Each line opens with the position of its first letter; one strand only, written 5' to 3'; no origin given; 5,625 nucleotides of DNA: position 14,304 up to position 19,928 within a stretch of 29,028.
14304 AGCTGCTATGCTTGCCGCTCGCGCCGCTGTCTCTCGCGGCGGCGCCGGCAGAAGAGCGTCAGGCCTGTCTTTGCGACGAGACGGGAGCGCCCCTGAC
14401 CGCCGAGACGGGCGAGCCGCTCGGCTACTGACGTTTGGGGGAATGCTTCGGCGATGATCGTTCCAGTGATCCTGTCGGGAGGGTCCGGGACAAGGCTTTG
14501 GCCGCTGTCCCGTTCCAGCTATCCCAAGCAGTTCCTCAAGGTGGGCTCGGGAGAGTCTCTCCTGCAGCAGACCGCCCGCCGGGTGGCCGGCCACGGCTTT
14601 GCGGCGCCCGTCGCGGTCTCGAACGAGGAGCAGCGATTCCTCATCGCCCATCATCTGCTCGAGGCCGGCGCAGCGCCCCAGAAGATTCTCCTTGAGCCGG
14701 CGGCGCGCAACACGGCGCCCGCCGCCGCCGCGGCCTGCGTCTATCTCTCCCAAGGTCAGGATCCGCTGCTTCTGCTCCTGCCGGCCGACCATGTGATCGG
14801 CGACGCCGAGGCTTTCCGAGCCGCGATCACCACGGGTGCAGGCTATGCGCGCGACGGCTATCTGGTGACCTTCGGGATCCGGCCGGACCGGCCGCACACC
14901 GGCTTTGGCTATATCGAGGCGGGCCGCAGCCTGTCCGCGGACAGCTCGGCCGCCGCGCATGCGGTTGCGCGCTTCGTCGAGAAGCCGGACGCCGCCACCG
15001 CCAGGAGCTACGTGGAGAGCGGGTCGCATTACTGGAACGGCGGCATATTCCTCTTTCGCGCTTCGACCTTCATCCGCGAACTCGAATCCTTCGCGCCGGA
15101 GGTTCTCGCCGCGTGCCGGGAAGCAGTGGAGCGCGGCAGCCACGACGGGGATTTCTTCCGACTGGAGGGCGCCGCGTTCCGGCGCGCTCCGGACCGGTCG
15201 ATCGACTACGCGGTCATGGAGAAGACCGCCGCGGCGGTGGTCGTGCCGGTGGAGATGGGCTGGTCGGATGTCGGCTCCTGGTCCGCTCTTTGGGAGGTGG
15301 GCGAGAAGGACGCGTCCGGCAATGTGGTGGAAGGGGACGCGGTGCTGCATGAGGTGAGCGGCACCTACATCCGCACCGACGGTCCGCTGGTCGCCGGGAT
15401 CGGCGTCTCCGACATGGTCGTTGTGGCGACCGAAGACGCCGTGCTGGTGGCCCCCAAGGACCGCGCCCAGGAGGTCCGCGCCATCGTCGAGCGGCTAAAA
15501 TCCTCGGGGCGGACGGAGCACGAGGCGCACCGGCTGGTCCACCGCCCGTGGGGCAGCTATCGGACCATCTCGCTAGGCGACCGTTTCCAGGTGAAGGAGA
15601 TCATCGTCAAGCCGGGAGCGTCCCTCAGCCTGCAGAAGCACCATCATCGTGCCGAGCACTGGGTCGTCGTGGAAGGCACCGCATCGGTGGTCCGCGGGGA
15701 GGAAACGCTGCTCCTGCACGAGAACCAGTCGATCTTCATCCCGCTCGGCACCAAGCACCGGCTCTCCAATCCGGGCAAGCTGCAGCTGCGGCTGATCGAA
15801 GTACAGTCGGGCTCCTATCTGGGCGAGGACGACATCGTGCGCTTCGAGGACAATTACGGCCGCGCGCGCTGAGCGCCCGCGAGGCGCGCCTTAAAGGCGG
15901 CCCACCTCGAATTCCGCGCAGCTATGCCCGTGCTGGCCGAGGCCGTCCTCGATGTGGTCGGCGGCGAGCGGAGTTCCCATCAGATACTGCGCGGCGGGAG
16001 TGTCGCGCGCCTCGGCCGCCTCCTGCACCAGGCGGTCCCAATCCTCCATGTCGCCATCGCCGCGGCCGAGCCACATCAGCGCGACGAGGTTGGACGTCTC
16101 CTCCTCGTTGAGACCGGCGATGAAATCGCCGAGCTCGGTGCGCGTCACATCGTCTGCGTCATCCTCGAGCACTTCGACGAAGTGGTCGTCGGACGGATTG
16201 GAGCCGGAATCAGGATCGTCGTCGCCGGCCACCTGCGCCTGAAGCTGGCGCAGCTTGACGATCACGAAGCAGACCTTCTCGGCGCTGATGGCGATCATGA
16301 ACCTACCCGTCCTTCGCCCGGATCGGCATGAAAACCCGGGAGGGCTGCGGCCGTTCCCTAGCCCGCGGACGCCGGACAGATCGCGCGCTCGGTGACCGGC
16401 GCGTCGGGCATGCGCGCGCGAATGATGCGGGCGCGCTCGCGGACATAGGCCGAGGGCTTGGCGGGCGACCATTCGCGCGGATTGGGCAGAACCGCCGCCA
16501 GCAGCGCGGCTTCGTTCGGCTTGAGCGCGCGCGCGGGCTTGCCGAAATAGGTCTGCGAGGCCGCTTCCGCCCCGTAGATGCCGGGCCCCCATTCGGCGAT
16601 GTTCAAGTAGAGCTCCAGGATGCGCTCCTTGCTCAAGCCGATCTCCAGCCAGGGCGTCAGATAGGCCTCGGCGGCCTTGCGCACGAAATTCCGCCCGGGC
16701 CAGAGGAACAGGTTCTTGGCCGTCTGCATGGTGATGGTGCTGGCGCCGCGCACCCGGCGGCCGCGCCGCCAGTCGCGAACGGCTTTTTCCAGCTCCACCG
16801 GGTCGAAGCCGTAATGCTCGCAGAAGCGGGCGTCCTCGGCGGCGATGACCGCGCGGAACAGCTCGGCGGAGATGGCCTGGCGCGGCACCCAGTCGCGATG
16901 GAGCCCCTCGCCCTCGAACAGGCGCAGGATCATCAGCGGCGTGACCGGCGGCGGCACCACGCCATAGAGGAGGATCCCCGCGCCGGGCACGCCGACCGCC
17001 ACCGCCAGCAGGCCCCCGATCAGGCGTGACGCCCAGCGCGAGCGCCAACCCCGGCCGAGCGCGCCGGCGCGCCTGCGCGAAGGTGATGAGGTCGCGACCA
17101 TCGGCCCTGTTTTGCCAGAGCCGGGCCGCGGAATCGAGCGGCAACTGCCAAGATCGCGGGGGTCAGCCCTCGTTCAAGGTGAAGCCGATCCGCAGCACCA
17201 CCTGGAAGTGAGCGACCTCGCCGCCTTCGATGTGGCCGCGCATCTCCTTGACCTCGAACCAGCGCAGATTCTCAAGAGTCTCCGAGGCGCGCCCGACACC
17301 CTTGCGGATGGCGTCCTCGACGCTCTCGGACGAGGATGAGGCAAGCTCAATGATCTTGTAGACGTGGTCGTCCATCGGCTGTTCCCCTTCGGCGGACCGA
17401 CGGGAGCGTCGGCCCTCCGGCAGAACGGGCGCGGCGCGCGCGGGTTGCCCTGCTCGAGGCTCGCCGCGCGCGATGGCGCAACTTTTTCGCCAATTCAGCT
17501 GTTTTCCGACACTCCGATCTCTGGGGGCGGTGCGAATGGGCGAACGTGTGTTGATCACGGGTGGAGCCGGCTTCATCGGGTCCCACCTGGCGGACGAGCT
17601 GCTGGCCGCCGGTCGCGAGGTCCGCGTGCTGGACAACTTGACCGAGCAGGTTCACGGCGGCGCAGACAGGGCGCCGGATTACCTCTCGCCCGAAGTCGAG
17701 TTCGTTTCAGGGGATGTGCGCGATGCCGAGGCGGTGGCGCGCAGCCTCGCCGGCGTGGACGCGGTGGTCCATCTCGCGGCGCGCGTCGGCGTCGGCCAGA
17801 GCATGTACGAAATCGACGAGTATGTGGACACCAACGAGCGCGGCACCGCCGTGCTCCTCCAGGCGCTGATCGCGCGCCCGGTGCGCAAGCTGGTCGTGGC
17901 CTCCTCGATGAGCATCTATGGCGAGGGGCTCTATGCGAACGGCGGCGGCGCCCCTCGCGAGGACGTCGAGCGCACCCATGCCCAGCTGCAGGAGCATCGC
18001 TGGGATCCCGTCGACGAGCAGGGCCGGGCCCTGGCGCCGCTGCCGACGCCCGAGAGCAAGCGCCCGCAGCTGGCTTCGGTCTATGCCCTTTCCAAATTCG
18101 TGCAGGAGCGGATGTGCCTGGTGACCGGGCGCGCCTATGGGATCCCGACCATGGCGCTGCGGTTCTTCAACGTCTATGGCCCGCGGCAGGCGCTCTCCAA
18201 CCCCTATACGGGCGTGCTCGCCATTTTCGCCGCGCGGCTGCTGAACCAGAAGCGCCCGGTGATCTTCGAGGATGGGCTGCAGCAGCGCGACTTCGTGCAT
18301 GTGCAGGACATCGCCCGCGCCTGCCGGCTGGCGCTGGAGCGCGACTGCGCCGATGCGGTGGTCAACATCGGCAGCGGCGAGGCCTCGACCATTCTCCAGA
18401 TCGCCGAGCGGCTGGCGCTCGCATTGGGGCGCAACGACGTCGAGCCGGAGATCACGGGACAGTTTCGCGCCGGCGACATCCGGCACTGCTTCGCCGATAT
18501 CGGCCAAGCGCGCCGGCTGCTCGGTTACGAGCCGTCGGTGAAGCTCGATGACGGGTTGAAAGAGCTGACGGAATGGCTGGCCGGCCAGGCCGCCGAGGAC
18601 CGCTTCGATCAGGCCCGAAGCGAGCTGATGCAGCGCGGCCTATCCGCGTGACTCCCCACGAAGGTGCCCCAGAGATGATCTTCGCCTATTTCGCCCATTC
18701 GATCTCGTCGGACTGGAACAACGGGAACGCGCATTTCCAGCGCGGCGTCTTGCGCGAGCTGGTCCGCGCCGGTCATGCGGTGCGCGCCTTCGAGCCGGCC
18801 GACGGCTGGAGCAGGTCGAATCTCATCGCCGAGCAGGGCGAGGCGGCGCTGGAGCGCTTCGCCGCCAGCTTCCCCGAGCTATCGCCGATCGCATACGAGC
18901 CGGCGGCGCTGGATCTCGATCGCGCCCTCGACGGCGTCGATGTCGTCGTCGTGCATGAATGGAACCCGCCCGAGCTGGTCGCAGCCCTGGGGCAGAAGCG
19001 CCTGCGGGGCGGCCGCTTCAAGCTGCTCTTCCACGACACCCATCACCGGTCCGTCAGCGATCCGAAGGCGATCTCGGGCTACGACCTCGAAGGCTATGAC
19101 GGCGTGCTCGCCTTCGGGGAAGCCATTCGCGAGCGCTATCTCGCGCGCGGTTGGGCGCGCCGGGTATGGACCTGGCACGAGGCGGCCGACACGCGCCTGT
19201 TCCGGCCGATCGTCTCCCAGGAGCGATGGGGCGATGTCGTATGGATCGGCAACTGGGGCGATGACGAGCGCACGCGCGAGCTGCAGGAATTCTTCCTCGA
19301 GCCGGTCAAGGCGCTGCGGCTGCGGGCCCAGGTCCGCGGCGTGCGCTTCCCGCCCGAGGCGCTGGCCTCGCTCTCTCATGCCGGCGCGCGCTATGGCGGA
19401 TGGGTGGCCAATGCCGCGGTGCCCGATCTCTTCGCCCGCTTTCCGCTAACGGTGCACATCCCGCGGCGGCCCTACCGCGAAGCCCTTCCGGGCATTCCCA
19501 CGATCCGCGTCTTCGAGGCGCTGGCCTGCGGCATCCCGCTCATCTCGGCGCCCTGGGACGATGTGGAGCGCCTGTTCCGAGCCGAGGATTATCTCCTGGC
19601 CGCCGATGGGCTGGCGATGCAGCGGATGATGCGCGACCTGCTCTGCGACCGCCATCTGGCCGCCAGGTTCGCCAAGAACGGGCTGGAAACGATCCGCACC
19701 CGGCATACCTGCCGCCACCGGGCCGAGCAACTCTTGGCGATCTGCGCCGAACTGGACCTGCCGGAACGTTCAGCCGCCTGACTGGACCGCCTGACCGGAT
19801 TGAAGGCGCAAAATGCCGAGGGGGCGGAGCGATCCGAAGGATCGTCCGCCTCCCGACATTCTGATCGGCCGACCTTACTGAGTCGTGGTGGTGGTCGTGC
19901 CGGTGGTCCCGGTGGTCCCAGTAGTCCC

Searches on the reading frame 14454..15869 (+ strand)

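Call 17: search_protein_families(library=pfam, proteins=[window:14454-15869:+], max_evalue=0.001)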
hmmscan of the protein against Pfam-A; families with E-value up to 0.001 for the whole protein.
window:14454-15869:+ (472 aa): 5 families
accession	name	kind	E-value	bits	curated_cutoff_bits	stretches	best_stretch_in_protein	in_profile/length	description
PF00483.29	NTP_transferase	-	1.3e-57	195.7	21.2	1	4-287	2-243/245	Nucleotidyl transferase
PF01050.24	MannoseP_isomer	-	1.2e-53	180.6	23.6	1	352-466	2-116/116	Mannose-6-phosphate isomerase C-terminal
PF22640.1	ManC_GMP_beta-helix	-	1.6e-17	63.6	27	1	297-348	4-55/55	MannoseP isomerase/GMP-like beta-helix domain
PF07883.17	Cupin_2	-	6.6e-12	45.4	27.2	1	383-450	3-69/70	Cupin domain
PF12804.13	NTP_transf_3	-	5.6e-08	33.6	27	1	5-127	2-110/160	MobA-like NTP transferase domain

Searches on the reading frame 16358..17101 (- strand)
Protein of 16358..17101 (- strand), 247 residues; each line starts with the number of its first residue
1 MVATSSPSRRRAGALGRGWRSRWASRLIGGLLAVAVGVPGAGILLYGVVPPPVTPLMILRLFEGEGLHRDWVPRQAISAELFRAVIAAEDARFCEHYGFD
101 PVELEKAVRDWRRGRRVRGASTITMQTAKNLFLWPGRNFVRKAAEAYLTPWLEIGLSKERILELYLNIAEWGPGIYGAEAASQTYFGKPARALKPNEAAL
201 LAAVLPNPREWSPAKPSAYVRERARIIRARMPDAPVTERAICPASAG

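Call 17: search_protein_families(library=pfam, proteins=[window:16358-17101:-], max_evalue=0.001)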
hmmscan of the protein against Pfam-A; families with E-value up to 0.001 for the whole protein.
window:16358-17101:- (247 aa): 1 family
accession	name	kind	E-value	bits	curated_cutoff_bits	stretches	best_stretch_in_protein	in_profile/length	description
PF00912.28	Transgly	-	3.9e-52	176.7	27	1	65-231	10-177/178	Transglycosylase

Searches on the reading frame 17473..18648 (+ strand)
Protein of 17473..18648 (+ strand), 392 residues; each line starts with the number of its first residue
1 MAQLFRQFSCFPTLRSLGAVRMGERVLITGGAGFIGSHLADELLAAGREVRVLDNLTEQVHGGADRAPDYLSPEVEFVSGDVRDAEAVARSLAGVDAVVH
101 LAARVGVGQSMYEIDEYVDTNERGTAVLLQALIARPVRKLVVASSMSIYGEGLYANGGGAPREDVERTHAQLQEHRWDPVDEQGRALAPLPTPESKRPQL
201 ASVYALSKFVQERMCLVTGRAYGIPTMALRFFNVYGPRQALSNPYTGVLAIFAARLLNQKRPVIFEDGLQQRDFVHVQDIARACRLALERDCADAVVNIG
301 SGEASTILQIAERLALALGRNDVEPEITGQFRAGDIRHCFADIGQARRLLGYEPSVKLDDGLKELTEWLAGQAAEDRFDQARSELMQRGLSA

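Call 17: search_protein_families(library=pfam, proteins=[window:17473-18648:+], max_evalue=0.001)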
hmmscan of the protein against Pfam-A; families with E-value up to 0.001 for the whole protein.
window:17473-18648:+ (392 aa): 11 families
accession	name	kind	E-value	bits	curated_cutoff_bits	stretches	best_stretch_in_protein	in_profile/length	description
PF01370.27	Epimerase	-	9.4e-54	182.8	20.9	2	26-152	1-122/240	NAD dependent epimerase/dehydratase family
PF16363.11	GDP_Man_Dehyd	-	3.5e-46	158.6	27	2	27-151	1-135/332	GDP-mannose 4,6 dehydratase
PF01073.25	3Beta_HSD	-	9.3e-22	77.8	22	1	27-153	1-124/280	3-beta hydroxysteroid dehydrogenase/isomerase family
PF02719.21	Polysacc_synt_2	-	2e-13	50.6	20.2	1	26-145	1-128/293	Polysaccharide biosynthesis protein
PF13460.12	NAD_binding_10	-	7.5e-12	45.9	27.2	1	30-151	1-104/184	NAD(P)H-binding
PF07993.18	NAD_binding_4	-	1e-10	41.7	20.1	1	28-251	1-218/258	Male sterility protein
PF00106.31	adh_short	-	8.3e-07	29.1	26.6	1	25-131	2-118/195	short chain dehydrogenase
PF05368.20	NmrA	-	6.3e-06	26.4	27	1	24-103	3-78/298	NmrA-like family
PF08659.16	KR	-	2.6e-05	24.7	22.6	1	26-147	3-138/180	KR domain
PF04321.23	RmlD_sub_bind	-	8.1e-05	22.3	27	1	25-132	2-89/287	RmlD substrate binding domain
PF03435.24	Sacchrp_dh_NADP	-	0.00076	20.3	25.1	0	27-105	2-79/129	Saccharopine dehydrogenase NADP binding domain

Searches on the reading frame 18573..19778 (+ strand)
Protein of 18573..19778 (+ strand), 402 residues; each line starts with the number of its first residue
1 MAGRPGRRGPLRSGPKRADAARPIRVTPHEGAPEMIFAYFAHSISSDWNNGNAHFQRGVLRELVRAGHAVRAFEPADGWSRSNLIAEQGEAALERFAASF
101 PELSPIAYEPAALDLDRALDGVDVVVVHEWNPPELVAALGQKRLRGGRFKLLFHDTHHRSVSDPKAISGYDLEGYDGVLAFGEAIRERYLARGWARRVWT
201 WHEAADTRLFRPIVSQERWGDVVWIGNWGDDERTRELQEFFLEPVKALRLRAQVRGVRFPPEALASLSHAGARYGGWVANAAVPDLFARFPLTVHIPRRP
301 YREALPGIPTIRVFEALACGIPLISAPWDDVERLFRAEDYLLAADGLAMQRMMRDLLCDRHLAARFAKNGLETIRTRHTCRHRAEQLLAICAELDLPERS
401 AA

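Call 17: search_protein_families(library=pfam, proteins=[window:18573-19778:+], max_evalue=0.001)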
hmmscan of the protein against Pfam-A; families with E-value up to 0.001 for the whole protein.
window:18573-19778:+ (402 aa): 2 families
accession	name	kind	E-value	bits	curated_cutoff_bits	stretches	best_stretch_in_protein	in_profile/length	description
PF13524.12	Glyco_trans_1_2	-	6.9e-31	107.6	25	1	236-389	2-144/144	Glycosyl transferase-like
PF13439.12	Glyco_transf_4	-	7.7e-05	23.2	28.5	1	59-207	11-168/170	Glycosyltransferase Family 4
